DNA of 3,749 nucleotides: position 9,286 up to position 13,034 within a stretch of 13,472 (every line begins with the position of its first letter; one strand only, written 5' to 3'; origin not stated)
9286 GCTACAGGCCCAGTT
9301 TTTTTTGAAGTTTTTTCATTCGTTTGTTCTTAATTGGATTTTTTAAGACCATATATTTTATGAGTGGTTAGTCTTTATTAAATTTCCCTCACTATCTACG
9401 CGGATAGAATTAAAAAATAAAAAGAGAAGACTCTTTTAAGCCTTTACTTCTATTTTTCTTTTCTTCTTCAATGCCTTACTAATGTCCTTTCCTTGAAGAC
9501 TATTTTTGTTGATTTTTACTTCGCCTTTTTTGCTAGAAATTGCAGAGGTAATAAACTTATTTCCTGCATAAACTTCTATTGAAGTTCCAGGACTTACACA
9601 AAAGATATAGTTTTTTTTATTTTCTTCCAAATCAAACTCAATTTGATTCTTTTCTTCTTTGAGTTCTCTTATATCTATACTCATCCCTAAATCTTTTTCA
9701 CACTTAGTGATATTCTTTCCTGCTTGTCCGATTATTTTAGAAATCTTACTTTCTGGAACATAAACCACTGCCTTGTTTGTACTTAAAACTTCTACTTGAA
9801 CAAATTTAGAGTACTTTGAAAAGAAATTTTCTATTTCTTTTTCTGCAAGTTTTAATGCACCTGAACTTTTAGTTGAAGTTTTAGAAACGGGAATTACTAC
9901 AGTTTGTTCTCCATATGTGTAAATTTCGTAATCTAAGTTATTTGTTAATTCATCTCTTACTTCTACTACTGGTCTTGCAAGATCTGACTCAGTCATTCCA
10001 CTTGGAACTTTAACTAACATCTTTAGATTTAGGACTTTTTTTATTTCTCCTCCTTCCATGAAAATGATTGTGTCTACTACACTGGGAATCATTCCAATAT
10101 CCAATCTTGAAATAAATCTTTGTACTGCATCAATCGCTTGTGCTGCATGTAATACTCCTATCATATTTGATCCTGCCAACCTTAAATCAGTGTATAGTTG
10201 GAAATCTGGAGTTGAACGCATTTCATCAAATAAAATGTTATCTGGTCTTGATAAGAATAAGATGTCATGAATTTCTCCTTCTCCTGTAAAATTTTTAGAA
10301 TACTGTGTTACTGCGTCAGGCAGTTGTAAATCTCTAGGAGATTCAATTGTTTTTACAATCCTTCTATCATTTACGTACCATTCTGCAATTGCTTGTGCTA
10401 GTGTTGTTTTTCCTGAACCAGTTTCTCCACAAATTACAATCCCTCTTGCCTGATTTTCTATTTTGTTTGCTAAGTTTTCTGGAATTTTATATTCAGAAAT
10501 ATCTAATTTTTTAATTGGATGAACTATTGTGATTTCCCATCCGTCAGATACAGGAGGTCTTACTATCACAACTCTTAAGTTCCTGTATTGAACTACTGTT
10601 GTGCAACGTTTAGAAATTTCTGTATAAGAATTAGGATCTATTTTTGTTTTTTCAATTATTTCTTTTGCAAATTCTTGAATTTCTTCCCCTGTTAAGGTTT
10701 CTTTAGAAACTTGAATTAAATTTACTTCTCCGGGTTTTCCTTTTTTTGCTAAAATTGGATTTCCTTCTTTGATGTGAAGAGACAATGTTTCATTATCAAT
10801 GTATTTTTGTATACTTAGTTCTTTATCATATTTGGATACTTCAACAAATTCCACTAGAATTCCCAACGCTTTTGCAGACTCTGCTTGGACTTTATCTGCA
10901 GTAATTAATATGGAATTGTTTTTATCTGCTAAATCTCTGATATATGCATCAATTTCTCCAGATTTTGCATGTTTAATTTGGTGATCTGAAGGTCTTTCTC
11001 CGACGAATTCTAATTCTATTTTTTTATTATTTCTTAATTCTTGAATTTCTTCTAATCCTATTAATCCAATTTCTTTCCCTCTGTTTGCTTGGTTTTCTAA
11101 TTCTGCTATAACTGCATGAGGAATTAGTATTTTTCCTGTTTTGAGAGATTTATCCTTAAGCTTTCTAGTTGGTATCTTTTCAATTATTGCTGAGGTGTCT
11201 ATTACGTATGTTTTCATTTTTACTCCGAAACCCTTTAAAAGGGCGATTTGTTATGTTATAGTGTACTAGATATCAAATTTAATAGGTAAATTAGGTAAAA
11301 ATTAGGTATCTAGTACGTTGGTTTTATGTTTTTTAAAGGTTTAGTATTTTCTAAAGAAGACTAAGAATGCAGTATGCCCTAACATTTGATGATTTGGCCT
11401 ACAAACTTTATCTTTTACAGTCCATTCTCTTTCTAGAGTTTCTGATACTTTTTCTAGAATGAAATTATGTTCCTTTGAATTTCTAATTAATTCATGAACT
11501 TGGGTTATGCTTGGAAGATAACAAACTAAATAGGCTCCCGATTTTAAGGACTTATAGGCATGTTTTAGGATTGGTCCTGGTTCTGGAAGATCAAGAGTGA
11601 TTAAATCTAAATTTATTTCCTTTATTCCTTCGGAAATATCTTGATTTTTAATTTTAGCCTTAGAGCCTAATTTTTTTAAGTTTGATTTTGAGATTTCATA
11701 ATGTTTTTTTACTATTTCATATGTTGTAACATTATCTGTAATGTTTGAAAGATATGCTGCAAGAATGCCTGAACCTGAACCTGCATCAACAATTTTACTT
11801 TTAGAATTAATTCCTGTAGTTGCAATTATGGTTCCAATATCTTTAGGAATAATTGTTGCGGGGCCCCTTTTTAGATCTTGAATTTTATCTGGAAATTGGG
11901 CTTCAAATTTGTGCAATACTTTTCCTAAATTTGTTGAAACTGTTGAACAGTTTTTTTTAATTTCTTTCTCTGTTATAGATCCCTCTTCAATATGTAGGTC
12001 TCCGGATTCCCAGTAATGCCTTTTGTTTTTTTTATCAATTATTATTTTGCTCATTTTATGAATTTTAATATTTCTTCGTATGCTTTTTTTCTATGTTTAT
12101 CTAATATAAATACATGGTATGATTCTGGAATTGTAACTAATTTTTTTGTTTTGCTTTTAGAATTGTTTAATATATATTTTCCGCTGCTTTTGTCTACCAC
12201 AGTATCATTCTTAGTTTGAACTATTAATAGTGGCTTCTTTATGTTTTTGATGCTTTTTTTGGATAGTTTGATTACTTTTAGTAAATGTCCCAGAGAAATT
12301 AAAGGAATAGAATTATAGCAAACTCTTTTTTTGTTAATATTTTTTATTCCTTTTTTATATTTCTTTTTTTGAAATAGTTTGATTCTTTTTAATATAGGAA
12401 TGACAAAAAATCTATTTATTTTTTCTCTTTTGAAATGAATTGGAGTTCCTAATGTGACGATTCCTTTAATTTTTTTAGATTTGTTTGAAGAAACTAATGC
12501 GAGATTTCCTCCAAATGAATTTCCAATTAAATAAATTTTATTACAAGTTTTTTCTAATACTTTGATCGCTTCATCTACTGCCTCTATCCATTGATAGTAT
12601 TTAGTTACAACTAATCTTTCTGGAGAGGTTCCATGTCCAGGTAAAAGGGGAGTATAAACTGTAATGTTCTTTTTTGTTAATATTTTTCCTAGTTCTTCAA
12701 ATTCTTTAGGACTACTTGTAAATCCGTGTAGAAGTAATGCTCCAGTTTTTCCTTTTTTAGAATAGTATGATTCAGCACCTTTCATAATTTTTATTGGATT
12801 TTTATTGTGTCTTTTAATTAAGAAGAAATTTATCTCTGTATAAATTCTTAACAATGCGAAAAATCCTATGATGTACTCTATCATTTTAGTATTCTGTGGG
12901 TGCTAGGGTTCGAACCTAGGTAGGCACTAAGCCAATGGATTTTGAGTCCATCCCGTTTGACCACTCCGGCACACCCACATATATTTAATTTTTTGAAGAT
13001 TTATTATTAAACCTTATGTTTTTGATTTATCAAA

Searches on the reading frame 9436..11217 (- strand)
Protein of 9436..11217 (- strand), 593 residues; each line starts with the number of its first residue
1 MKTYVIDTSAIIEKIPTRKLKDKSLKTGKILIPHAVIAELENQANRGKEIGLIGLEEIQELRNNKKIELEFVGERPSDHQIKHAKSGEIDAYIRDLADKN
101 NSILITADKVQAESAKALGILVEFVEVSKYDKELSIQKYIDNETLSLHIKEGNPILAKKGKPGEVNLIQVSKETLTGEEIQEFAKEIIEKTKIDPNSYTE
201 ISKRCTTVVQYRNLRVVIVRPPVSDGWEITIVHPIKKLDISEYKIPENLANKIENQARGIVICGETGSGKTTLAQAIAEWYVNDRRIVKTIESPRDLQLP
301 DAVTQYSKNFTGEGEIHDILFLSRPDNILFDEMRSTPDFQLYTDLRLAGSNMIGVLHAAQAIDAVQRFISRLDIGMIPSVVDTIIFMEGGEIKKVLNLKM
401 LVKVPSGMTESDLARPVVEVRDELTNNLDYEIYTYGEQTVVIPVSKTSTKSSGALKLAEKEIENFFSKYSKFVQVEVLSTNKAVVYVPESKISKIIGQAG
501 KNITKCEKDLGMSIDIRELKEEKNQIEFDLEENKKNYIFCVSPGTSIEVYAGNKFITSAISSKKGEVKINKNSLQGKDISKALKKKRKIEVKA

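Call 4: search_protein_families(library=pfam, proteins=[window:9436-11217:-], max_evalue=1)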
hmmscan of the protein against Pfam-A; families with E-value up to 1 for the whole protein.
window:9436-11217:- (593 aa): 32 families (the best 25 are shown)
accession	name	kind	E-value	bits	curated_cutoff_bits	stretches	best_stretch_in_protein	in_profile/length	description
PF00437.27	T2SSE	-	5.6e-11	42.1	24.9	1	247-368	132-255/370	Type II/IV secretion system protein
PF01850.27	PIN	-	1.6e-10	42.1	23.6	1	4-113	1-116/120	PIN domain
PF20720.3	nSTAND3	-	4.5e-07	30.1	27.2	1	250-297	10-57/155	Novel STAND NTPase 3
PF13401.12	AAA_22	-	5.1e-07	30.5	27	1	256-294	4-42/130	AAA domain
PF13638.12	PIN_4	-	1.8e-05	25.5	21.9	1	4-121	1-110/132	PIN domain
PF00005.33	ABC_tran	-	0.00051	21.1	25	1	259-283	13-37/137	ABC transporter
PF00013.35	KH_1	-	0.00085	19.5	21.5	1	484-520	3-38/66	KH domain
PF04851.21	ResIII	-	0.00086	19.7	22.5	1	247-286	13-52/164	Type III restriction enzyme, res subunit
PF13476.12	AAA_23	-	0.002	19.3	27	1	260-278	22-40/201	AAA domain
PF25199.1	nSTAND_NTPase5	-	0.002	18.4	34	1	242-301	21-86/145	Novel STAND NTPase 5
PF13173.12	AAA_14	-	0.0021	18.5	27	1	260-342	5-80/129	AAA domain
PF02463.25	SMC_N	-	0.0056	16.6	40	1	235-278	2-45/220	RecF/RecN/SMC N terminal domain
PF02367.23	TsaE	-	0.0057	17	26.6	1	247-283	12-47/128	Threonylcarbamoyl adenosine biosynthesis protein TsaE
PF05729.18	NACHT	-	0.0063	16.8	26.7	1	260-279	3-22/167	NACHT domain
PF13238.12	AAA_18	-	0.0067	17.3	29.4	1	260-288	1-32/128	AAA domain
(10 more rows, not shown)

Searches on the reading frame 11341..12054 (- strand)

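Call 4: search_protein_families(library=pfam, proteins=[window:11341-12054:-], max_evalue=1)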
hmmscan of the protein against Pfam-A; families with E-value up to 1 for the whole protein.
window:11341-12054:- (237 aa): 15 families
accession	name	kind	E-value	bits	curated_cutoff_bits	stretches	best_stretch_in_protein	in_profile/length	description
PF08704.16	GCD14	-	4.2e-15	56.5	26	1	70-215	26-181/247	tRNA methyltransferase complex GCD14 subunit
PF00398.26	RrnaAD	-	9e-07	28.7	24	1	73-140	19-85/263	Ribosomal RNA adenine dimethylase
PF05175.20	MTS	-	3.5e-06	27.2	23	1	75-153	20-103/170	Methyltransferase small domain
PF01135.25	PCMT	-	2e-05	24.9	20.3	1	52-199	41-193/210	Protein-L-isoaspartate(D-aspartate) O-methyltransferase (PCMT)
PF13847.12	Methyltransf_31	-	3.8e-05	23.8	27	1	83-198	2-127/145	Methyltransferase domain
PF08241.18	Methyltransf_11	-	0.0009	20.3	21.2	1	89-178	1-95/95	Methyltransferase domain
PF13649.12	Methyltransf_25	-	0.0024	19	27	1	88-154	1-70/97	Methyltransferase domain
PF13489.12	Methyltransf_23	-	0.003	17.8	27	1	82-181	20-119/164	Methyltransferase domain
PF07915.19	PRKCSH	-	0.0092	17.3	27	1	175-214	13-46/74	Glucosidase II beta subunit-like protein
PF06325.19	PrmA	-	0.022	14.7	22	1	83-153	160-231/296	Ribosomal protein L11 methyltransferase (PrmA)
PF12847.13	Methyltransf_18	-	0.024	15.1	27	1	82-148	12-79/151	Methyltransferase domain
PF13679.12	Methyltransf_32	-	0.067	13.6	27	1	83-139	24-86/143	Methyltransferase domain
PF12732.12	YtxH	-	0.085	13.7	37.5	0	24-62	22-56/71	YtxH-like protein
PF05277.18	DUF726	-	0.11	11.9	22.6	1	67-139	29-101/343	Protein of unknown function (DUF726)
PF18929.5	DUF5678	-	0.12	12.6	23.2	0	40-58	22-40/49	Family of unknown function (DUF5678)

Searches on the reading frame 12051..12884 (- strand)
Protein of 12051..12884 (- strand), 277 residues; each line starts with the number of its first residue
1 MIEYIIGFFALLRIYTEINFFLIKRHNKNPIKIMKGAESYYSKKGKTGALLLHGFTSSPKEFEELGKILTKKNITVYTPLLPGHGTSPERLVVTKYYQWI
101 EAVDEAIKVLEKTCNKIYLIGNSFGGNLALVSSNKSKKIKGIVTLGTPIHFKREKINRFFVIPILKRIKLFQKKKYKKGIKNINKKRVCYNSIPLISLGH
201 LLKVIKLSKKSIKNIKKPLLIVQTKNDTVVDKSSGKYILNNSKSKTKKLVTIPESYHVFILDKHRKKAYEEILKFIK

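Call 4: search_protein_families(library=pfam, proteins=[window:12051-12884:-], max_evalue=1)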
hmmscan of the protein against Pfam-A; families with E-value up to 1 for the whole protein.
window:12051-12884:- (277 aa): 17 families
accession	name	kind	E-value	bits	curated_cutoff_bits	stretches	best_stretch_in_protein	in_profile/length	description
PF12146.15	Hydrolase_4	-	3.9e-22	79.2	27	1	50-263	8-238/239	Serine aminopeptidase, S33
PF00561.26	Abhydrolase_1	-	5.4e-15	56.2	25.8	2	50-152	4-110/245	alpha/beta hydrolase fold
PF12697.13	Abhydrolase_6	-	2.6e-09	38.5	26.3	1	50-141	2-88/217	Alpha/beta hydrolase family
PF00326.27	Peptidase_S9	-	1.2e-06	28.7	22.6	1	212-277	138-207/213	Prolyl oligopeptidase family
PF20408.4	Abhydrolase_11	-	1.4e-06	28.6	27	1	95-152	56-112/193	Alpha/beta hydrolase domain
PF07819.20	PGAP1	-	3.9e-05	23.9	24.3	1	108-188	84-166/233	PGAP1-like alpha/beta domain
PF01738.24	DLH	-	0.00017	21.7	21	2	210-265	137-194/217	Dienelactone hydrolase family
PF07859.19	Abhydrolase_3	-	0.0022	18.3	25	1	97-142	56-98/210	alpha/beta hydrolase fold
PF06500.17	FrsA-like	-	0.0044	16.3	22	1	69-242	218-381/414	Esterase FrsA-like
PF05728.18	UPF0227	-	0.0046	17.3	21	1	50-129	3-73/187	Uncharacterised protein family (UPF0227)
PF02089.21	Palm_thioest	-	0.005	17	26.8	1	50-148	3-109/254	Palmitoyl protein thioesterase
PF08840.17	BAAT_C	-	0.0073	16.8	20.9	1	112-182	18-89/210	BAAT / Acyl-CoA thioester hydrolase C terminal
PF20434.5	BD-FAE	-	0.012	15.6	26.8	1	111-235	85-208/215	BD-FAE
PF12695.13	Abhydrolase_5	-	0.034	14.4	27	1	103-147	43-89/164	Alpha/beta hydrolase family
PF11187.14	Mbeg1-like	-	0.053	13.4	21.1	1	101-137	66-106/224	Mbeg1-like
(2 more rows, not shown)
